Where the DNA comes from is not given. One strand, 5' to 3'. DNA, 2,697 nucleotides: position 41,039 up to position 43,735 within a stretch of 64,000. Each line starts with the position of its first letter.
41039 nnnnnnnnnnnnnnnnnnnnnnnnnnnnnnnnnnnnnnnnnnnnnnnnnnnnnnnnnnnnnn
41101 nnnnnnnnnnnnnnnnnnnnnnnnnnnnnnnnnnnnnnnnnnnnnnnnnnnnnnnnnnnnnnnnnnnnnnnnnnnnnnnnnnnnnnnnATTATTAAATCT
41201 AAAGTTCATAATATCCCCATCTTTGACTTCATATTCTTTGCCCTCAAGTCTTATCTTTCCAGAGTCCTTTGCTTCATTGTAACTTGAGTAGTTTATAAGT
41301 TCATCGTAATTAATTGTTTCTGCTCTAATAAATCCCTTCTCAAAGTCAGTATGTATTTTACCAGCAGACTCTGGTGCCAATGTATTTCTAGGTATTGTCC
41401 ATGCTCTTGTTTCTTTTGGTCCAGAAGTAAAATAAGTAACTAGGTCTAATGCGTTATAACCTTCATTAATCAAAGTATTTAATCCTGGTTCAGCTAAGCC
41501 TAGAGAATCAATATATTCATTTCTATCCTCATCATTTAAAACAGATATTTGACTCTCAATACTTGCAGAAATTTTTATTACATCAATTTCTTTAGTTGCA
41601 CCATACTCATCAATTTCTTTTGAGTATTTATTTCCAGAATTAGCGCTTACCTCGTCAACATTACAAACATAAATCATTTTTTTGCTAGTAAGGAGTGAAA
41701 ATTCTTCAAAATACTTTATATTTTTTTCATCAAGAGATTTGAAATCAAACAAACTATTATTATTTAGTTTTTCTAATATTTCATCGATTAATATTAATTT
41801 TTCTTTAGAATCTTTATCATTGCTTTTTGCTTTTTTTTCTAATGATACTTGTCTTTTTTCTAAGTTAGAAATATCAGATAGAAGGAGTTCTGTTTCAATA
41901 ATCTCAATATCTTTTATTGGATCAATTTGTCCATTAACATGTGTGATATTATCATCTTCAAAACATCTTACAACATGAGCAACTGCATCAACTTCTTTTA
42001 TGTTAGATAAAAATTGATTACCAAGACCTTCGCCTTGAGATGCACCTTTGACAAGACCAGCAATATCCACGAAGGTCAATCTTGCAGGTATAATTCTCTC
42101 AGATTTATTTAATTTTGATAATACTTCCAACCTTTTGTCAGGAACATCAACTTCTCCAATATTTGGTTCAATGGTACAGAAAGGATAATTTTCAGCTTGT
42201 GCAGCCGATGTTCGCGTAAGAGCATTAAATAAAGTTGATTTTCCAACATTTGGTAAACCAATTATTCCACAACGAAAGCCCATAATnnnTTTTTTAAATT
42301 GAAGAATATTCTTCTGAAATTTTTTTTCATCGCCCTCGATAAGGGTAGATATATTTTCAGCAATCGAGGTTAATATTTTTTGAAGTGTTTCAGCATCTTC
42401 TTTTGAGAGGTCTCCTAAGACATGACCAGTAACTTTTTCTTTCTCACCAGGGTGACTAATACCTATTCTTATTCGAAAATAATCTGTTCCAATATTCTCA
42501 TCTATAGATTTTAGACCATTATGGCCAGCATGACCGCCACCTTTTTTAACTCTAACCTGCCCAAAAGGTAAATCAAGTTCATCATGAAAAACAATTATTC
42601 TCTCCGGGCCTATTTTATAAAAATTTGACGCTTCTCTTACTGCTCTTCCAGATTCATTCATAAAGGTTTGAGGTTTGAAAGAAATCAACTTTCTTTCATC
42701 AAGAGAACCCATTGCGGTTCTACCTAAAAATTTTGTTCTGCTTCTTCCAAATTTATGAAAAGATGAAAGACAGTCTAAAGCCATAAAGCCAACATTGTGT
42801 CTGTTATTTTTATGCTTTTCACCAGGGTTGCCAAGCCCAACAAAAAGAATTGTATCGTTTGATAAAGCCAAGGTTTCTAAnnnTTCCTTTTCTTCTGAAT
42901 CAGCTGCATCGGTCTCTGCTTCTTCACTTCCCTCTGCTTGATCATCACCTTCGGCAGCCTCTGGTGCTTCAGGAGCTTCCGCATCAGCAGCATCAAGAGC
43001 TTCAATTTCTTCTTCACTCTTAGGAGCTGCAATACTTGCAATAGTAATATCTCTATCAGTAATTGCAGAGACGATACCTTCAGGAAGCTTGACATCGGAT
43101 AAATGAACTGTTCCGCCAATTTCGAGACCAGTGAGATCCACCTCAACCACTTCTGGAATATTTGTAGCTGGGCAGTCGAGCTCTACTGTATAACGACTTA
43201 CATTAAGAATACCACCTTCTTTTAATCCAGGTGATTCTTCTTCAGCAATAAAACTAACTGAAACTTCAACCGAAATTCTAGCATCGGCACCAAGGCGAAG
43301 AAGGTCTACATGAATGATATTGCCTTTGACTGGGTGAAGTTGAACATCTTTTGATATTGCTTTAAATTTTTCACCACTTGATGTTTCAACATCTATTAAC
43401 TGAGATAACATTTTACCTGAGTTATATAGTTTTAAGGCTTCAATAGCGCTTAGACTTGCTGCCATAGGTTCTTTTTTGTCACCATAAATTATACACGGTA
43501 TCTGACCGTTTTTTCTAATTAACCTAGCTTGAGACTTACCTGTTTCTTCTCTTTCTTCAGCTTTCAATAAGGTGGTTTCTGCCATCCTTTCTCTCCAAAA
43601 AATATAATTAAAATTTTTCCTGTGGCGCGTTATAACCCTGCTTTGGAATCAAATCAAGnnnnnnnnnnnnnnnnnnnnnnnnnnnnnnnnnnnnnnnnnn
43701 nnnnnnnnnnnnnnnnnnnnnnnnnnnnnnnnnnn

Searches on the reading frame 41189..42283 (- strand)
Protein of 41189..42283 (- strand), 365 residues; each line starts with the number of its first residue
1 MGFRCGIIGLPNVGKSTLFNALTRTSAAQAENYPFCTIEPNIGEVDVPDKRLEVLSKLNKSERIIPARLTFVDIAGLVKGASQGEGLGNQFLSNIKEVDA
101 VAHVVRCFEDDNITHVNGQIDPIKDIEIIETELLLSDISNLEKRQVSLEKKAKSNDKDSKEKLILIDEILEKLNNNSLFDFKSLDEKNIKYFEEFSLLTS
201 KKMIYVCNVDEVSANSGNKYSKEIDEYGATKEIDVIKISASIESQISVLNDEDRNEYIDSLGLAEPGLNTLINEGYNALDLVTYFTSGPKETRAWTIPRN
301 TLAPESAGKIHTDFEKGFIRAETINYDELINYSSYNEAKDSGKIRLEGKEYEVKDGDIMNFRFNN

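Call 69: search_protein_families(library=pfam, proteins=[window:41189-42283:-], max_evalue=0.00001)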
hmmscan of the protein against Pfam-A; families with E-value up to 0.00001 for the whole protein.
window:41189-42283:- (365 aa): 3 families
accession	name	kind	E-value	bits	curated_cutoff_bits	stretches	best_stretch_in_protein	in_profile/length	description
PF06071.19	YchF-GTPase_C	-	3.9e-37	126.7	27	1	281-364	1-84/84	Protein of unknown function (DUF933)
PF01926.29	MMR_HSR1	-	5.3e-24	84.9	21.9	1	5-121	2-97/113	50S ribosome-binding GTPase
PF02421.24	FeoB_N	-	2.7e-08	33.9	27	1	5-54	3-51/156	Ferrous iron transport protein B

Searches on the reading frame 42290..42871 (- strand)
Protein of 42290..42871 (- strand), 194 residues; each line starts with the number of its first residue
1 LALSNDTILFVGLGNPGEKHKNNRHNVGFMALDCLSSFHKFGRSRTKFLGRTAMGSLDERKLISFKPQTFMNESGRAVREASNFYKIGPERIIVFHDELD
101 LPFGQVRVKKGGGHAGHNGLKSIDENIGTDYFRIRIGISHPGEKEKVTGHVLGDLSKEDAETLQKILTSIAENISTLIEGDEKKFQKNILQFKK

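Call 69: search_protein_families(library=pfam, proteins=[window:42290-42871:-], max_evalue=0.00001)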
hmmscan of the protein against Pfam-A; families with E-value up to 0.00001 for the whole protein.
window:42290-42871:- (194 aa): 1 family
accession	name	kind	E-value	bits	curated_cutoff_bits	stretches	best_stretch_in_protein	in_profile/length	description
PF01195.25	Pept_tRNA_hydro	-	2.2e-61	207.4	27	1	9-187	1-180/183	Peptidyl-tRNA hydrolase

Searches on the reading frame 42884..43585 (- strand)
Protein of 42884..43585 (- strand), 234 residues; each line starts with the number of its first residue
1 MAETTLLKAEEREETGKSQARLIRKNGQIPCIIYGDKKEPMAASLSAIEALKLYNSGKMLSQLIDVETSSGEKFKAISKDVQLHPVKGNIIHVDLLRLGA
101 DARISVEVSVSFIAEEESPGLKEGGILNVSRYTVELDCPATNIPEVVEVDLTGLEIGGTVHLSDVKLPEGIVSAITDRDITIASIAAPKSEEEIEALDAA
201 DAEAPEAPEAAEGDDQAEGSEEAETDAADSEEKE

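Call 69: search_protein_families(library=pfam, proteins=[window:42884-43585:-], max_evalue=0.00001)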
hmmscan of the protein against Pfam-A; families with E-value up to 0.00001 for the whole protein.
window:42884-43585:- (234 aa): 2 families
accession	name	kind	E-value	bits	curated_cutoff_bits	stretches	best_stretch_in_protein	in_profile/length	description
PF14693.11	Ribosomal_TL5_C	-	1.2e-25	90.1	27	1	104-189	2-84/84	Ribosomal protein TL5, C-terminal domain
PF01386.24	Ribosomal_L25p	-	1e-22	80.8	23.6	1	7-95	1-82/82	Ribosomal L25p family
